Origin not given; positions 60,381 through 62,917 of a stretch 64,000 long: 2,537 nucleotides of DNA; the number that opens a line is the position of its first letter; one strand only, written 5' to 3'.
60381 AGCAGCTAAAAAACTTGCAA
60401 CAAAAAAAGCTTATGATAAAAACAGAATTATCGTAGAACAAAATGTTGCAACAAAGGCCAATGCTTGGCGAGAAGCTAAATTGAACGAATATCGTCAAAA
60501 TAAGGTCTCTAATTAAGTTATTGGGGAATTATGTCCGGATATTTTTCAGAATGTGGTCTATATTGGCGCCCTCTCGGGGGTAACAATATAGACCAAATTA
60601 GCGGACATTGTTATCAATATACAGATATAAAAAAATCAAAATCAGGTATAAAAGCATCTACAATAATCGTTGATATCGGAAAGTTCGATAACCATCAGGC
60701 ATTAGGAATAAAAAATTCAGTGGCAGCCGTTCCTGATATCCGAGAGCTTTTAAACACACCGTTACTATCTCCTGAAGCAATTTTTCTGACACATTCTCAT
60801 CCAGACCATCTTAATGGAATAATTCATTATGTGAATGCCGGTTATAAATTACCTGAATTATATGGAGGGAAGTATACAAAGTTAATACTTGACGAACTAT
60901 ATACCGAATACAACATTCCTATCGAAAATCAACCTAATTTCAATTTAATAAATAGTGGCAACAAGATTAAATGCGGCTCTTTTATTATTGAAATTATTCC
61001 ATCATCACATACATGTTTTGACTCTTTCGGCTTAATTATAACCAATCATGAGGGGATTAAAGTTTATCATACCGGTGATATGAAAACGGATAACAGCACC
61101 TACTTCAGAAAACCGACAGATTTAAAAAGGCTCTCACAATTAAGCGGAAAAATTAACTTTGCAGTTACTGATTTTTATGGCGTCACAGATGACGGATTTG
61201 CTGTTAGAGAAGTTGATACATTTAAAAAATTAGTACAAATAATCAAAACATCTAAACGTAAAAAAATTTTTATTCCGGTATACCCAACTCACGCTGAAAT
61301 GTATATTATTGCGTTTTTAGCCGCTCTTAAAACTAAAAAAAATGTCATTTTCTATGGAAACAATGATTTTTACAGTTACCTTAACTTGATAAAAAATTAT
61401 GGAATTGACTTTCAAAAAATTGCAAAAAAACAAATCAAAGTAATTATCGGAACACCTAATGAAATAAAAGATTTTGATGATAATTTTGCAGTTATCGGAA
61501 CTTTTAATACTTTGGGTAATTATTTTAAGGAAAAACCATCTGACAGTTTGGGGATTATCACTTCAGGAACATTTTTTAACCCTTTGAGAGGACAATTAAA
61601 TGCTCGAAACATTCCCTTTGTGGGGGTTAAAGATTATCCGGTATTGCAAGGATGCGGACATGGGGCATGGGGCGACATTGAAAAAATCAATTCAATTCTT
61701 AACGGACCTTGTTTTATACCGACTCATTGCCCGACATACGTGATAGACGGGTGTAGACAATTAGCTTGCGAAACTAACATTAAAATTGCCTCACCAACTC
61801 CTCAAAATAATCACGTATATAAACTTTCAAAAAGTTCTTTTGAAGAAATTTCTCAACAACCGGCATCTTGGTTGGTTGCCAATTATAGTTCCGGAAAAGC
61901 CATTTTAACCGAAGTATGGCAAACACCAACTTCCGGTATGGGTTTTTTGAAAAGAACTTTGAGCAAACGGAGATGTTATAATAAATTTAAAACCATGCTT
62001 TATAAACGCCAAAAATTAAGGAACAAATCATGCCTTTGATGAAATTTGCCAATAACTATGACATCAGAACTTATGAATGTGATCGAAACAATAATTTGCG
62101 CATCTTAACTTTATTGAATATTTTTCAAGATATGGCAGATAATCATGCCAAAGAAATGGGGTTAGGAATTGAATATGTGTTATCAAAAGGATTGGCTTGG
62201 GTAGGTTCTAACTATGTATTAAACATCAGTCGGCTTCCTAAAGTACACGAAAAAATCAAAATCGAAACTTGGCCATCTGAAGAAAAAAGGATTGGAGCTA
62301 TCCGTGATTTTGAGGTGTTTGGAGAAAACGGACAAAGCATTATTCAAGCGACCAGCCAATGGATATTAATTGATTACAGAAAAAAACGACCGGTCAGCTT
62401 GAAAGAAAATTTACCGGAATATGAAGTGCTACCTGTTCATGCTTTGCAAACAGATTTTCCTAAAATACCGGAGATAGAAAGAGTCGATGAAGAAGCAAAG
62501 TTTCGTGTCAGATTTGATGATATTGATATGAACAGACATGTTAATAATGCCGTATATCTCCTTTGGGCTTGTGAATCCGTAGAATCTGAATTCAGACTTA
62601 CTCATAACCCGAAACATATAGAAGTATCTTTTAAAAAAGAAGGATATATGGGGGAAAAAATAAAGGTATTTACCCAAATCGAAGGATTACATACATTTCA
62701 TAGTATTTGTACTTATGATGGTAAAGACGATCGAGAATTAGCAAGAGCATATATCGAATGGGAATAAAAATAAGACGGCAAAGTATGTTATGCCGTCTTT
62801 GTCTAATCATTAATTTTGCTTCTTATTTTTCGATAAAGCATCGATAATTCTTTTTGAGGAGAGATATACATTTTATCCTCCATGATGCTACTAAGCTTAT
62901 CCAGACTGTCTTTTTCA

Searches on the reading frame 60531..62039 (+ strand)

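Call 15: search_protein_families(library=pfam, max_evalue=0.001, proteins=[window:60531-62039:+])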
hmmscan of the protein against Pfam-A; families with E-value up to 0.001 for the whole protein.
window:60531-62039:+ (502 aa): 2 families
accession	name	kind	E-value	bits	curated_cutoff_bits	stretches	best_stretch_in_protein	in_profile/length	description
PF12706.13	Lactamase_B_2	-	1e-09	38.7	27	1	66-186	7-145/200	Beta-lactamase superfamily domain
PF00753.33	Lactamase_B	-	0.00024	21.5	22.7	1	72-161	35-127/196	Metallo-beta-lactamase superfamily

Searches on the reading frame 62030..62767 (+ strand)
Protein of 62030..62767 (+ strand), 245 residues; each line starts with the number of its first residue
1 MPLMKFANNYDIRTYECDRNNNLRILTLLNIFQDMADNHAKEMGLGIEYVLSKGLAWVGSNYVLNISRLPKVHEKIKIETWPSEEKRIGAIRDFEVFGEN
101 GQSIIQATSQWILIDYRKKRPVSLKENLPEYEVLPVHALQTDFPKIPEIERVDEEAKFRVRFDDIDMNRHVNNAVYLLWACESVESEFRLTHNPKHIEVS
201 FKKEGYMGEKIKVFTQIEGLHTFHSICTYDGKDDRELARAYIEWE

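Call 15: search_protein_families(library=pfam, max_evalue=0.001, proteins=[window:62030-62767:+])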
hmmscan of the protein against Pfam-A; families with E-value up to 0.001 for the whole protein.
window:62030-62767:+ (245 aa): 3 families
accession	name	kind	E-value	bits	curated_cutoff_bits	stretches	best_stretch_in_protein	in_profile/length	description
PF01643.23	Acyl-ACP_TE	-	8.9e-37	126.2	23.7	1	5-128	3-127/131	Acyl-ACP thioesterase N-terminal domain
PF20791.3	Acyl-ACP_TE_C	-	1.1e-20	74.2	21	1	152-244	6-99/101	Acyl-ACP thioesterase C-terminal domain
PF13279.12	4HBT_2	-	6.5e-11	43.2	25.5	1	160-222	1-76/122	Thioesterase-like superfamily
